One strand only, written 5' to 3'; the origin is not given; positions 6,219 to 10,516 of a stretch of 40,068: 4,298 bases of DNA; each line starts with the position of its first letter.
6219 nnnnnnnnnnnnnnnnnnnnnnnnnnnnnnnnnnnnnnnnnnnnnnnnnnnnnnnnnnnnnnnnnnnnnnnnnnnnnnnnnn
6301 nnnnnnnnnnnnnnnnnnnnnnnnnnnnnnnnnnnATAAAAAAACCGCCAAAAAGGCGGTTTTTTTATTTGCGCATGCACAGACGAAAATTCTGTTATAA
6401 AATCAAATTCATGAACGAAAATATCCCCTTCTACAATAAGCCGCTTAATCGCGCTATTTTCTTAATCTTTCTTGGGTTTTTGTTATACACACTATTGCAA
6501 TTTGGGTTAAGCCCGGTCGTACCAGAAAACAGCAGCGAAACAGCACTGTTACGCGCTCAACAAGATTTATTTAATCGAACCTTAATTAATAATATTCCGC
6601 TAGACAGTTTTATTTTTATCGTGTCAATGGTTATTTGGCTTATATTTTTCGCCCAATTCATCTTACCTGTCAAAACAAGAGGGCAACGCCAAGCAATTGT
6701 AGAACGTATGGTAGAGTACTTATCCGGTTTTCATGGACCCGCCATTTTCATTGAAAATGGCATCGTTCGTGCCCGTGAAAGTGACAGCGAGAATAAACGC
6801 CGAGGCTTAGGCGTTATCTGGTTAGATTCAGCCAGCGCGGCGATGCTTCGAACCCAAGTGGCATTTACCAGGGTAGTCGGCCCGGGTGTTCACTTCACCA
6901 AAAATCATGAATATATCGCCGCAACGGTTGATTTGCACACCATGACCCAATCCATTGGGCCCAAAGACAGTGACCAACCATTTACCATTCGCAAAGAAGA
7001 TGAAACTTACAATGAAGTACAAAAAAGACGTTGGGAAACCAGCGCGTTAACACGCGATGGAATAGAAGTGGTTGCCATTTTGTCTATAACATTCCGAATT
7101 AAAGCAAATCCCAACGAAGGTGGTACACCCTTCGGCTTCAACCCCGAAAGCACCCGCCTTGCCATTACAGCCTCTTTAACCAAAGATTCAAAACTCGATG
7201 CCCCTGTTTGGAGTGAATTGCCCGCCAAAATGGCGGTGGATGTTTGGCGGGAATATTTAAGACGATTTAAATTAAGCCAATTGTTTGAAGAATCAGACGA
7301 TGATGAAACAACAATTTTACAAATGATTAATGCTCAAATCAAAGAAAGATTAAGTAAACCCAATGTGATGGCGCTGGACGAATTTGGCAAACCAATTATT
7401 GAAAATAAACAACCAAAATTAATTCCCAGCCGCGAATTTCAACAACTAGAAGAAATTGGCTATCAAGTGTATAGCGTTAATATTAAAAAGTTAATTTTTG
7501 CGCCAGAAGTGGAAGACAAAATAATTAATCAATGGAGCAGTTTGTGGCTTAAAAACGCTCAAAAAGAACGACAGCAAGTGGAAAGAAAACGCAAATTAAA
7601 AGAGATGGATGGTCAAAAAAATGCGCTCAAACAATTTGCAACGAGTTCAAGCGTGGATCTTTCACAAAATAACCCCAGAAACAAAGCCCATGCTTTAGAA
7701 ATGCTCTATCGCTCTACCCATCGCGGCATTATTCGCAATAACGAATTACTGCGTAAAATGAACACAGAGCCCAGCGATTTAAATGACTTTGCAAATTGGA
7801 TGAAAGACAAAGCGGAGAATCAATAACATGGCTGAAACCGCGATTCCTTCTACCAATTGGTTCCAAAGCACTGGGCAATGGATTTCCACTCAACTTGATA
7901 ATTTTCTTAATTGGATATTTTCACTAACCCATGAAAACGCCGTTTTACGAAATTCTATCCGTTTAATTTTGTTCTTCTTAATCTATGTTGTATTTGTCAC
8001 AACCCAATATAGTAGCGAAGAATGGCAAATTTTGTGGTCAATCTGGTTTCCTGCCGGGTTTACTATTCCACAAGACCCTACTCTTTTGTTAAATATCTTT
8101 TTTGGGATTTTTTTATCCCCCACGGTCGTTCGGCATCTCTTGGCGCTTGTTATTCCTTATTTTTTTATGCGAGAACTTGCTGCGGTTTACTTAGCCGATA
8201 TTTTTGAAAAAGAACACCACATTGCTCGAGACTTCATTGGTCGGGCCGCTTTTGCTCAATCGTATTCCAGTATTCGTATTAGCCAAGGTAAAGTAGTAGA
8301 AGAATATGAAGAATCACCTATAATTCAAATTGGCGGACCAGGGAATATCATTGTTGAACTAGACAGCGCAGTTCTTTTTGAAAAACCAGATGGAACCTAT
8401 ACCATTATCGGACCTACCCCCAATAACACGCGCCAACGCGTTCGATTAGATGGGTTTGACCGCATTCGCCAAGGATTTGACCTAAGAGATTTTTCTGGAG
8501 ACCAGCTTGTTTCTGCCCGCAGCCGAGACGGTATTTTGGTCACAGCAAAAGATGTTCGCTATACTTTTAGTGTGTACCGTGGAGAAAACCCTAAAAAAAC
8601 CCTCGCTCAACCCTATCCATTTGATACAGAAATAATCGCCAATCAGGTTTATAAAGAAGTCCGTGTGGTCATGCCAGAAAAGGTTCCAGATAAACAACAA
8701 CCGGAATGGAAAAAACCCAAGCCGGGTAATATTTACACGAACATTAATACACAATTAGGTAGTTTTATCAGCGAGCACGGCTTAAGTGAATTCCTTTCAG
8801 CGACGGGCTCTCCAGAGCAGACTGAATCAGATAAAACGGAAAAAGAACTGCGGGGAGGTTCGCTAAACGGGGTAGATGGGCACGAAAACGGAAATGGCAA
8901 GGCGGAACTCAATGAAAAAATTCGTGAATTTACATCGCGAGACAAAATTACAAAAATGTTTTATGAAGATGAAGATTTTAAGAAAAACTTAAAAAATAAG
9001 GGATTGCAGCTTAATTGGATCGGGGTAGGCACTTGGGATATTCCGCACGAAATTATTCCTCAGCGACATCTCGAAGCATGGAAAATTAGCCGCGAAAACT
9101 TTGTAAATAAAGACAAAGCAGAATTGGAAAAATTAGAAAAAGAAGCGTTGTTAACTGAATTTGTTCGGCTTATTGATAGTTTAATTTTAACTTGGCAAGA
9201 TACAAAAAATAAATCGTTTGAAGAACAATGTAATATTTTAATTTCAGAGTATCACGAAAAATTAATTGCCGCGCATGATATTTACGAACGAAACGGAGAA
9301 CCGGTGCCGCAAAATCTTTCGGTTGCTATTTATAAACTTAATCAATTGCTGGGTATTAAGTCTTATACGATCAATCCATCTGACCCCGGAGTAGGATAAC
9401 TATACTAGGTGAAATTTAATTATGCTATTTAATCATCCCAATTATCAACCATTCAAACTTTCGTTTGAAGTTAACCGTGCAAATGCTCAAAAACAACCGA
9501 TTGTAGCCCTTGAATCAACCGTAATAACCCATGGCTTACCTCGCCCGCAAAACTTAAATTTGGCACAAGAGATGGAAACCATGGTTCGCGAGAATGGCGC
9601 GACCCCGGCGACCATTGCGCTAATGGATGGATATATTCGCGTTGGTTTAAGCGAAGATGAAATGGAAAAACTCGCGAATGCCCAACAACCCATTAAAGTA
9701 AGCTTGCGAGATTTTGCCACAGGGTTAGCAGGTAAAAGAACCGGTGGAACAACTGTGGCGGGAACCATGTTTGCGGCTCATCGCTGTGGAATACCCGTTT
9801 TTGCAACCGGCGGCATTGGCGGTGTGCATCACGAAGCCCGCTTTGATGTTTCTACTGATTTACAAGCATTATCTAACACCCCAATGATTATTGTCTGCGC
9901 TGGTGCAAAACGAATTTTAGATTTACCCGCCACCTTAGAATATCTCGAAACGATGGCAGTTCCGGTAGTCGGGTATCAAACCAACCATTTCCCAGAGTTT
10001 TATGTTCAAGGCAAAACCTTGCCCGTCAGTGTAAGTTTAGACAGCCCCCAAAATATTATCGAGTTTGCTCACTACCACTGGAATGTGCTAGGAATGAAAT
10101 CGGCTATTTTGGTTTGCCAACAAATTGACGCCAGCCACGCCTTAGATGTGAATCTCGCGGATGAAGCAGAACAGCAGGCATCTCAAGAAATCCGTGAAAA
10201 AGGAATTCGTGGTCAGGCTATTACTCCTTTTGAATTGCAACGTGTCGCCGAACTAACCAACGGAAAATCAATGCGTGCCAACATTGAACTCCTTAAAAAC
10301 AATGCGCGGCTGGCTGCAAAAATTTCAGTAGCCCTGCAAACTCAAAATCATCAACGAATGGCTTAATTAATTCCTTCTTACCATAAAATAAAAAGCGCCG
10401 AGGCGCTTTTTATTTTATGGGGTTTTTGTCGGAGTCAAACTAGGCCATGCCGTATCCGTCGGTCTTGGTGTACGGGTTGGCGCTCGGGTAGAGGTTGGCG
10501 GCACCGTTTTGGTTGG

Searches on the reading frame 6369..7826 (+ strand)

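Call 15: search_protein_families(library=pfam, proteins=[window:6369-7826:+], max_evalue=0.0001)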
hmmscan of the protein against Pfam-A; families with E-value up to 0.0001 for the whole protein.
window:6369-7826:+ (485 aa): 1 family
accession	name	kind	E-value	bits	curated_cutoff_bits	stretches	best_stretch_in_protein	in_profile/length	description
PF01145.31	Band_7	-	3.4e-08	34.2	23.6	1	165-385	16-155/176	SPFH domain / Band 7 family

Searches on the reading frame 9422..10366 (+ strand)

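Call 15: search_protein_families(library=pfam, proteins=[window:9422-10366:+], max_evalue=0.0001)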
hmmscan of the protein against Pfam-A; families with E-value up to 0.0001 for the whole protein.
window:9422-10366:+ (314 aa): 1 family
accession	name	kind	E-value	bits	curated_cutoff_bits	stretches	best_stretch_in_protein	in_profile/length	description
PF04227.17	Indigoidine_A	-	4.7e-112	374.5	25.2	1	16-303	1-290/291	Indigoidine synthase A like protein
